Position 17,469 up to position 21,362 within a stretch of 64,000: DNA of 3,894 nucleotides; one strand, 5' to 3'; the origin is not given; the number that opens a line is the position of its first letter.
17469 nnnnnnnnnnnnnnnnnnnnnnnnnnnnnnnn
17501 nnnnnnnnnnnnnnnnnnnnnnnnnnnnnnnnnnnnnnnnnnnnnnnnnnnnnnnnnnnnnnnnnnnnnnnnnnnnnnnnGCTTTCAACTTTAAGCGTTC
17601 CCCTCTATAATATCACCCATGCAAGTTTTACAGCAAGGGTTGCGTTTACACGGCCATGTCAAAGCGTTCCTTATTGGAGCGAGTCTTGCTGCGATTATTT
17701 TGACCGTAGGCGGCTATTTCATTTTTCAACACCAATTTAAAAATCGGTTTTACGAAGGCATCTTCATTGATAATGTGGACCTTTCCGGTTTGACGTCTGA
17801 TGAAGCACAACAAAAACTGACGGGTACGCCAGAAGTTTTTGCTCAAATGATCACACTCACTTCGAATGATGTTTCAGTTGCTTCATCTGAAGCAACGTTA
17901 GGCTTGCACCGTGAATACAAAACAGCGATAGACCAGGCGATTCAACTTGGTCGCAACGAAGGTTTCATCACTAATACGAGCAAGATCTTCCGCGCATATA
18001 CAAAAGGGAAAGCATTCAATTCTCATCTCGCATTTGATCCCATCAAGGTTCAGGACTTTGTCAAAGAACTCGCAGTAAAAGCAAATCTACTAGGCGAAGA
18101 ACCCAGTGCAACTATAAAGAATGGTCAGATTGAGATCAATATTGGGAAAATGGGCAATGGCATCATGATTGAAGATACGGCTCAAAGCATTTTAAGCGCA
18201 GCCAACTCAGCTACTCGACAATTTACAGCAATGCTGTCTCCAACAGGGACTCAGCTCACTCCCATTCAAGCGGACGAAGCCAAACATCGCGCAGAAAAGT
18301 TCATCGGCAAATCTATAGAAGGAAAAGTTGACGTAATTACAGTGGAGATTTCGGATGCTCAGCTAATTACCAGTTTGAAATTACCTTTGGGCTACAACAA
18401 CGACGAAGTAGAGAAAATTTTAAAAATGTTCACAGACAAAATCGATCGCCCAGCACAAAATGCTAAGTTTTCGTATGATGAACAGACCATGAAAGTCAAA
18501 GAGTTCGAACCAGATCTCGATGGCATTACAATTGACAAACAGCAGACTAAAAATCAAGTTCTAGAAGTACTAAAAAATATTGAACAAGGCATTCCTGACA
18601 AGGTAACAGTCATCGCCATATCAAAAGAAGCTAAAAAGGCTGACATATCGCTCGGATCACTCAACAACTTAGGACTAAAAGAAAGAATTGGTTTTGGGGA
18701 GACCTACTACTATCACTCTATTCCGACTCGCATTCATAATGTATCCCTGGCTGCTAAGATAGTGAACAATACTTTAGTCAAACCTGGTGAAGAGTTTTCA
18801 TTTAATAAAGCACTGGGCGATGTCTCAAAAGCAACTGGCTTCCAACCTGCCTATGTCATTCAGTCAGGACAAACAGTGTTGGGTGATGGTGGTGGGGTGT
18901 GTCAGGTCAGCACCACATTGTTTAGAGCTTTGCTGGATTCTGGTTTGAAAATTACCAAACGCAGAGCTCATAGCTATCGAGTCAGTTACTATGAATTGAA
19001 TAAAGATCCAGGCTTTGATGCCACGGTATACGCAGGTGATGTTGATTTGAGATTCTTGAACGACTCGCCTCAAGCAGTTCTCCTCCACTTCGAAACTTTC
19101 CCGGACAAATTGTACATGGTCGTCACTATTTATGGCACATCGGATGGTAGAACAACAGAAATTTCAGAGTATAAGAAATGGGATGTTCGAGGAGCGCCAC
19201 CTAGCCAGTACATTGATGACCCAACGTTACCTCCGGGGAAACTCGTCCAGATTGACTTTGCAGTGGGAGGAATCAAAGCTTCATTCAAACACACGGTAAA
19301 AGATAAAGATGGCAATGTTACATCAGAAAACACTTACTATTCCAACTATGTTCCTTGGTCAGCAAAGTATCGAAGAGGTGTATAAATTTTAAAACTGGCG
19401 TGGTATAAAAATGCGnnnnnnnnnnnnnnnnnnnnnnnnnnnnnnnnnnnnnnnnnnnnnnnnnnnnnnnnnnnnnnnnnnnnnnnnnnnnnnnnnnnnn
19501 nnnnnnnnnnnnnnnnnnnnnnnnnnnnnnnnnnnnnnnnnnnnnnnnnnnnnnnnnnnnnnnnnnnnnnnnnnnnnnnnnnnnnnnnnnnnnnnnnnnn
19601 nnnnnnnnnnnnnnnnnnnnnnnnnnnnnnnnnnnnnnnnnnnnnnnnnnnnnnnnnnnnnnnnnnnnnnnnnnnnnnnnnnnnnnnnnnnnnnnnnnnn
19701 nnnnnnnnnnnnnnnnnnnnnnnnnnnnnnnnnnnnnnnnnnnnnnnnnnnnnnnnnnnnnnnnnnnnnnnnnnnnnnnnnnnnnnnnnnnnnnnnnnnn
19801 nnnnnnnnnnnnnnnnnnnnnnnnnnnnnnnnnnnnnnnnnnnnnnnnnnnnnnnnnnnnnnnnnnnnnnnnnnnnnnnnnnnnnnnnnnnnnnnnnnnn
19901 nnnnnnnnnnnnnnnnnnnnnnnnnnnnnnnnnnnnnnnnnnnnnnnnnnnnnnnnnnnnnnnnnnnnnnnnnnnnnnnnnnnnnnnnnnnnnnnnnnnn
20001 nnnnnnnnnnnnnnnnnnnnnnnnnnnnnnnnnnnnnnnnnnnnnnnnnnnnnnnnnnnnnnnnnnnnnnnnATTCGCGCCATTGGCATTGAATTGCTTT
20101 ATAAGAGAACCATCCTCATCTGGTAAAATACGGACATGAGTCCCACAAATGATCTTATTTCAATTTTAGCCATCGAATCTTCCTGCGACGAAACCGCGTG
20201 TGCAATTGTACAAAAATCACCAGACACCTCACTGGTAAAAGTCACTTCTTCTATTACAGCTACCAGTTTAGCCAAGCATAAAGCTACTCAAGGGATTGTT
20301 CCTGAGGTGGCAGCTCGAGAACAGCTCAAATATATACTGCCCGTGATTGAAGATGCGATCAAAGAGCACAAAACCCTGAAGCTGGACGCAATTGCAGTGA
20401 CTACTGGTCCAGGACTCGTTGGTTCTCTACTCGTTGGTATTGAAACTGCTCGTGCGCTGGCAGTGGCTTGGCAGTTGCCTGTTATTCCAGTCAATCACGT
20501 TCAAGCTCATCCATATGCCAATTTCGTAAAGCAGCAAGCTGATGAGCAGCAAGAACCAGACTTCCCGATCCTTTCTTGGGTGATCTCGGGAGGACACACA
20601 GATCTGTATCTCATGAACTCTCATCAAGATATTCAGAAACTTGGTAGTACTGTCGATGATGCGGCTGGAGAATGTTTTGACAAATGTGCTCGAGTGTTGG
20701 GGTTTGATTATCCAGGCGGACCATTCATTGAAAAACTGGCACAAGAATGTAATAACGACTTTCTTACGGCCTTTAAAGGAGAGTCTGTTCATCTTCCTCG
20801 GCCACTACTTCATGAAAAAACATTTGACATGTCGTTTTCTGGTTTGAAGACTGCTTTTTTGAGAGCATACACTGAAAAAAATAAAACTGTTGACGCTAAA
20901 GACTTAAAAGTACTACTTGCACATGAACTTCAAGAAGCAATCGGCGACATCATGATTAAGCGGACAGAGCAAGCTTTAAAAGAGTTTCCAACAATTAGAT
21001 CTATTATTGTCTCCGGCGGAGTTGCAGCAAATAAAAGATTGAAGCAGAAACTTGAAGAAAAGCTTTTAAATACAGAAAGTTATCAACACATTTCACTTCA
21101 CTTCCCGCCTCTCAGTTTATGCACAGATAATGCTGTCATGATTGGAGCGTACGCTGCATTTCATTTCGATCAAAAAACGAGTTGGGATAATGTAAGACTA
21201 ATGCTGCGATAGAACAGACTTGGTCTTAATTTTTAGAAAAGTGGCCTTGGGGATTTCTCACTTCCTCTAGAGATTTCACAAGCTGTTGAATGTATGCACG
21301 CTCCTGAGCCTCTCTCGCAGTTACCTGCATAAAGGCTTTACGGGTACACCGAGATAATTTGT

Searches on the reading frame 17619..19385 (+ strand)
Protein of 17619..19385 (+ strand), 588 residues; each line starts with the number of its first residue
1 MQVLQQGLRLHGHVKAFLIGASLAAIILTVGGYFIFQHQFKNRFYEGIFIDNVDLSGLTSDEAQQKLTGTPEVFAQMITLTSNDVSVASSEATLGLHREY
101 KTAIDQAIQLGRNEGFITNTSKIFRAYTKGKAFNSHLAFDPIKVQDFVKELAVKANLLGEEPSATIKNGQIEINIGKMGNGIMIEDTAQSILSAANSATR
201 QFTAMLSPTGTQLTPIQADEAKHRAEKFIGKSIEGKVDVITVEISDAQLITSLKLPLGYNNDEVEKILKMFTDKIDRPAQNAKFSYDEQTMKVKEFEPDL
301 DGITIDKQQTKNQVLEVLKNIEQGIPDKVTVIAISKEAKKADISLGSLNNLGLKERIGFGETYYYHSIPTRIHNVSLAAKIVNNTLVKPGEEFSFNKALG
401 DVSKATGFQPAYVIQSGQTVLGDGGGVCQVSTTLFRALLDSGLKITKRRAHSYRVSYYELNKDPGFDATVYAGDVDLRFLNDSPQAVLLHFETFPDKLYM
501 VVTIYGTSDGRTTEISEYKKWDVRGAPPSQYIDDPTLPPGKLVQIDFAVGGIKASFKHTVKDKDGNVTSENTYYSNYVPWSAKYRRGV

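Call 9: search_protein_families(library=ncbifam, proteins=[window:17619-19385:+])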
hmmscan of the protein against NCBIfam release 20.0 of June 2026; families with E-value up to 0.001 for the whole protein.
window:17619-19385:+ (588 aa): 3 families
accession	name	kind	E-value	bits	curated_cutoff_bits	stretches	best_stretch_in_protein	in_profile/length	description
NF033128.2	vanW-gen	equivalog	9e-19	68.1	365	1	371-492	70-192/271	glycopeptide resistance accessory protein VanW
NF033122.1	vanW-B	exception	3.9e-16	59.2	610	1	370-484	70-185/275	glycopeptide resistance accessory protein VanW-B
NF033123.1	vanW-G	exception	2.3e-14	53.8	600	1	351-505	54-203/273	glycopeptide resistance accessory protein VanW-G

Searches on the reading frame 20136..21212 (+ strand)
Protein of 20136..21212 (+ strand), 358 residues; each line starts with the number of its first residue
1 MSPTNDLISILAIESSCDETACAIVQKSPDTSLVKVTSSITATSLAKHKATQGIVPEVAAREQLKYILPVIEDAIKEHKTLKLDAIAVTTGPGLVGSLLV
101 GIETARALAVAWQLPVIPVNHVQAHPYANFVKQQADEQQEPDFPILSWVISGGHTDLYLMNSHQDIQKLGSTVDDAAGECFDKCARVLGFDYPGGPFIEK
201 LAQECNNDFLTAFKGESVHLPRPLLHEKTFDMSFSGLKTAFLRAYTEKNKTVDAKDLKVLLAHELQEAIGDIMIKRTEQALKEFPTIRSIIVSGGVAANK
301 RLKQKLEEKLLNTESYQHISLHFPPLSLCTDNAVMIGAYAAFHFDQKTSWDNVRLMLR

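Call 9: search_protein_families(library=ncbifam, proteins=[window:20136-21212:+])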
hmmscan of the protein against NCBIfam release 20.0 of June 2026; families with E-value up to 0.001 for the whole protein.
window:20136-21212:+ (358 aa): 5 families
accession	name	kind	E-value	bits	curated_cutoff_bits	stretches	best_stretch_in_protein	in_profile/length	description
TIGR03723.1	T6A_TsaD_YgjD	equivalog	7.9e-103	343.9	296.1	1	10-343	1-312/314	tRNA (adenosine(37)-N6)-threonylcarbamoyltransferase complex transferase subunit TsaD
TIGR00329.1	gcp_kae1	subfamily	3.1e-88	295.9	207.8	1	11-337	1-305/305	tRNA (adenosine(37)-N6)-threonylcarbamoyltransferase complex transferase subunit TsaD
TIGR03722.2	arch_KAE1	equivalog_domain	1.1e-45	156.2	375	1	10-347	1-300/323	KEOPS complex N(6)-L-threonylcarbamoyladenine synthase Kae1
NF007174.0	PRK09605.1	equivalog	9.9e-45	153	447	1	9-346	2-301/535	bifunctional N(6)-L-threonylcarbamoyladenine synthase/serine/threonine protein kinase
TIGR03725.1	T6A_YeaZ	equivalog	1.2e-11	45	69.3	1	10-128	1-100/212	tRNA (adenosine(37)-N6)-threonylcarbamoyltransferase complex dimerization subunit type 1 TsaB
